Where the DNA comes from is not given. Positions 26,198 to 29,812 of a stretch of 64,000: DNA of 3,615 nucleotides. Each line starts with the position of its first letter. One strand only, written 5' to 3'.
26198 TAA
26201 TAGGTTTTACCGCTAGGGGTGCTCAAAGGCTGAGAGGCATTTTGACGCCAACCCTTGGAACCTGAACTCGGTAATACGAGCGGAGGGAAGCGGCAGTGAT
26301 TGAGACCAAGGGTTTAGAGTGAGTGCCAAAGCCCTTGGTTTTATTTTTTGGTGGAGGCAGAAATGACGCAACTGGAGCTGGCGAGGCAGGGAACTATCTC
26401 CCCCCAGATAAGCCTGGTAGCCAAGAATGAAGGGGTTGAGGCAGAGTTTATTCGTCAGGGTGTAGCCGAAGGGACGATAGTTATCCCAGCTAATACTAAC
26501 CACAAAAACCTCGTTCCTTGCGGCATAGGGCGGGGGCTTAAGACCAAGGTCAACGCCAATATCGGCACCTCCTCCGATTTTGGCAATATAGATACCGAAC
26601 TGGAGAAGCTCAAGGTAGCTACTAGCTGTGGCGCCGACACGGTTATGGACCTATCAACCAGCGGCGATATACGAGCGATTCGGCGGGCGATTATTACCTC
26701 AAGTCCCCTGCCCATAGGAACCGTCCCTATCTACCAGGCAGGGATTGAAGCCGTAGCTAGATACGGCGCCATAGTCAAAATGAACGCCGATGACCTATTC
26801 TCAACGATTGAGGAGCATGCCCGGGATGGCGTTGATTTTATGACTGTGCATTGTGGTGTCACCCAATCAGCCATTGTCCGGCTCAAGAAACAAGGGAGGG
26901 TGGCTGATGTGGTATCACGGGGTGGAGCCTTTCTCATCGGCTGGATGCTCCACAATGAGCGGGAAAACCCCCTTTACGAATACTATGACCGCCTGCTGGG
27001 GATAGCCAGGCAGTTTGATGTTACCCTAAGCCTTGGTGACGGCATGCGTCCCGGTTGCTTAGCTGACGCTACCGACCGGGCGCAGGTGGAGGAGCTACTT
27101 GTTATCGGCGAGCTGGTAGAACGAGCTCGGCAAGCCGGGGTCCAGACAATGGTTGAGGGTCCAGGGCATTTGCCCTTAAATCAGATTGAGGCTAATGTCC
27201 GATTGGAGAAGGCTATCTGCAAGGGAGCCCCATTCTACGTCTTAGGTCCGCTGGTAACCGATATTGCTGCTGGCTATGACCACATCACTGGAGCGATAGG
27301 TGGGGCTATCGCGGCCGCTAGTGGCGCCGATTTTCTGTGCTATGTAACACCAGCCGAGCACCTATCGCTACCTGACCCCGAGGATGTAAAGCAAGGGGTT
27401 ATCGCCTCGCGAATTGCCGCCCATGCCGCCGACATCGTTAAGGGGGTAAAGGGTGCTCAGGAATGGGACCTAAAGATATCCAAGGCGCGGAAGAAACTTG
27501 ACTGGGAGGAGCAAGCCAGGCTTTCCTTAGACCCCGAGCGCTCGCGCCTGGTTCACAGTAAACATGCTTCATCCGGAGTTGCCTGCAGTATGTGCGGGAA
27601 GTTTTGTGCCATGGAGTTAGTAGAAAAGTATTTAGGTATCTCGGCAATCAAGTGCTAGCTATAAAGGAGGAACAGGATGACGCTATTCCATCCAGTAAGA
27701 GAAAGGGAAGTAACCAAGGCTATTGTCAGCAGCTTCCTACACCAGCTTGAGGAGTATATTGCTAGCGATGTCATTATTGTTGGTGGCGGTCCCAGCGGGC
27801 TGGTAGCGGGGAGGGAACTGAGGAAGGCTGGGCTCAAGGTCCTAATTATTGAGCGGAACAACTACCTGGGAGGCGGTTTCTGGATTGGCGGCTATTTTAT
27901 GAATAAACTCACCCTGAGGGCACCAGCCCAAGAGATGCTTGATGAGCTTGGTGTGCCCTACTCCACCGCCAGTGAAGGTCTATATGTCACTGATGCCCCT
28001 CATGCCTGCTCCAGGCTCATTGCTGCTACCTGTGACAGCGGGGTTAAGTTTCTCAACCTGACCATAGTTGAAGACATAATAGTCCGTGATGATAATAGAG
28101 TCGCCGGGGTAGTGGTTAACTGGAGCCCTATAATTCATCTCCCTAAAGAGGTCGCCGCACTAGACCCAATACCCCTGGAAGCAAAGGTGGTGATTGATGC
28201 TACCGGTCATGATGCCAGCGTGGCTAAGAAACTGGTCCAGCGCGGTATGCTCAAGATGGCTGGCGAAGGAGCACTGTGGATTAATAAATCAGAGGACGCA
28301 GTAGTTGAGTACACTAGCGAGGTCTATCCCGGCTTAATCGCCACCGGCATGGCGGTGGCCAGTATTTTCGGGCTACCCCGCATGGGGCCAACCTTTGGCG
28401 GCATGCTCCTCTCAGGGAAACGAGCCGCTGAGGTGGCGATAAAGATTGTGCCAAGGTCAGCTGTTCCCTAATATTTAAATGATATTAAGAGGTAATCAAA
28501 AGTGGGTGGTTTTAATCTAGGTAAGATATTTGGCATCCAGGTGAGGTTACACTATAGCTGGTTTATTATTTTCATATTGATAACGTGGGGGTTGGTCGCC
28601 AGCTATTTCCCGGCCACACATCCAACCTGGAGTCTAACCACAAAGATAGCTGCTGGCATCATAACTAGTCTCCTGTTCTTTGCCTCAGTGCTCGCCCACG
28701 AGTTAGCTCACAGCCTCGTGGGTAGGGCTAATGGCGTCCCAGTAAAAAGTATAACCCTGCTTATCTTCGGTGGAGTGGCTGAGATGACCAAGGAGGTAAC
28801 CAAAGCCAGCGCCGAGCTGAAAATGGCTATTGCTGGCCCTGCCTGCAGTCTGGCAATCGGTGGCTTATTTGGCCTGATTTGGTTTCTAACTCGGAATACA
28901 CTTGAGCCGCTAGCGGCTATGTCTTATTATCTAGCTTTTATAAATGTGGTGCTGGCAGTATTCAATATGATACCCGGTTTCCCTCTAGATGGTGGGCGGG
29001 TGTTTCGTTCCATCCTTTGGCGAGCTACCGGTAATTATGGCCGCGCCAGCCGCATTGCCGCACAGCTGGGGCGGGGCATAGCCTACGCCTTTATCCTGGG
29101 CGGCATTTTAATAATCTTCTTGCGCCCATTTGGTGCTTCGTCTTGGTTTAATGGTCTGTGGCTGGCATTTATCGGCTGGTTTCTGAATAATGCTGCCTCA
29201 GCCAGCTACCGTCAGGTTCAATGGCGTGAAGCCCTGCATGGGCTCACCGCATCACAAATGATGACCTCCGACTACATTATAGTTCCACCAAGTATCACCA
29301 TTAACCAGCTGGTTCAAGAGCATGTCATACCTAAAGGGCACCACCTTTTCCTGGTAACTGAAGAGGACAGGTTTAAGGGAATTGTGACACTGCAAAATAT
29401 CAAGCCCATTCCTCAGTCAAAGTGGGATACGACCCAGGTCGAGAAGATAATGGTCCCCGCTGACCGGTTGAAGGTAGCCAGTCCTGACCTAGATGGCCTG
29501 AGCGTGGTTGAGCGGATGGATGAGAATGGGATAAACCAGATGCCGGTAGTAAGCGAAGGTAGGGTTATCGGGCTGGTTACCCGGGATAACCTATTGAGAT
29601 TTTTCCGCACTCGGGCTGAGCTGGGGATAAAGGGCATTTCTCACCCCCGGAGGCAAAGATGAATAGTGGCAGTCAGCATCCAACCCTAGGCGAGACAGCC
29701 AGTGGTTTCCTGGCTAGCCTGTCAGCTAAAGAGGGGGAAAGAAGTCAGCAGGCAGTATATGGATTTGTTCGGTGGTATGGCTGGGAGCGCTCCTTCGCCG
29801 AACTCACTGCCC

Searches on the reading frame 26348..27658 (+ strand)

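Call 18: search_protein_families(library=pfam, proteins=[window:26348-27658:+], max_evalue=0.00001)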
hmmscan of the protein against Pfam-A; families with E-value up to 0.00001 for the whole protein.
window:26348-27658:+ (436 aa): 1 family
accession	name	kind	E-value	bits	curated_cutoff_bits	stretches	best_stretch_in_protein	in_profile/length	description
PF01964.24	ThiC_Rad_SAM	-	1.9e-200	666.4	25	1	7-426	1-419/420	Radical SAM ThiC family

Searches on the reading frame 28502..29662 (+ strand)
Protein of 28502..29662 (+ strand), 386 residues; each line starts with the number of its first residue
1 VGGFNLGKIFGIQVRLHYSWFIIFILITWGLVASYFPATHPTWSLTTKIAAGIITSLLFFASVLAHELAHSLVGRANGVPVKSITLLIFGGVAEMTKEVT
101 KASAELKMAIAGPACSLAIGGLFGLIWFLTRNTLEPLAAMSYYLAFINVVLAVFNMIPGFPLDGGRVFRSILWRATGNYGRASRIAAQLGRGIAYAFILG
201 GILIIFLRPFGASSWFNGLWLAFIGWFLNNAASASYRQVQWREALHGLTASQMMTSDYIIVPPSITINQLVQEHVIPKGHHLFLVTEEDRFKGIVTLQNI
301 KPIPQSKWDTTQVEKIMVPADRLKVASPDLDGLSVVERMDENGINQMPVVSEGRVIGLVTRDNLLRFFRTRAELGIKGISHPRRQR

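Call 18: search_protein_families(library=pfam, proteins=[window:28502-29662:+], max_evalue=0.00001)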
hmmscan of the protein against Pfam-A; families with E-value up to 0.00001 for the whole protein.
window:28502-29662:+ (386 aa): 2 families
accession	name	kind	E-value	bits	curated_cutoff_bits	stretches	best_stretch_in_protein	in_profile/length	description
PF02163.28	Peptidase_M50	-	4.8e-20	72.3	27.2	2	138-193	160-217/221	Peptidase family M50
PF00571.33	CBS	-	5.7e-16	59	24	1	321-368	7-55/57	CBS domain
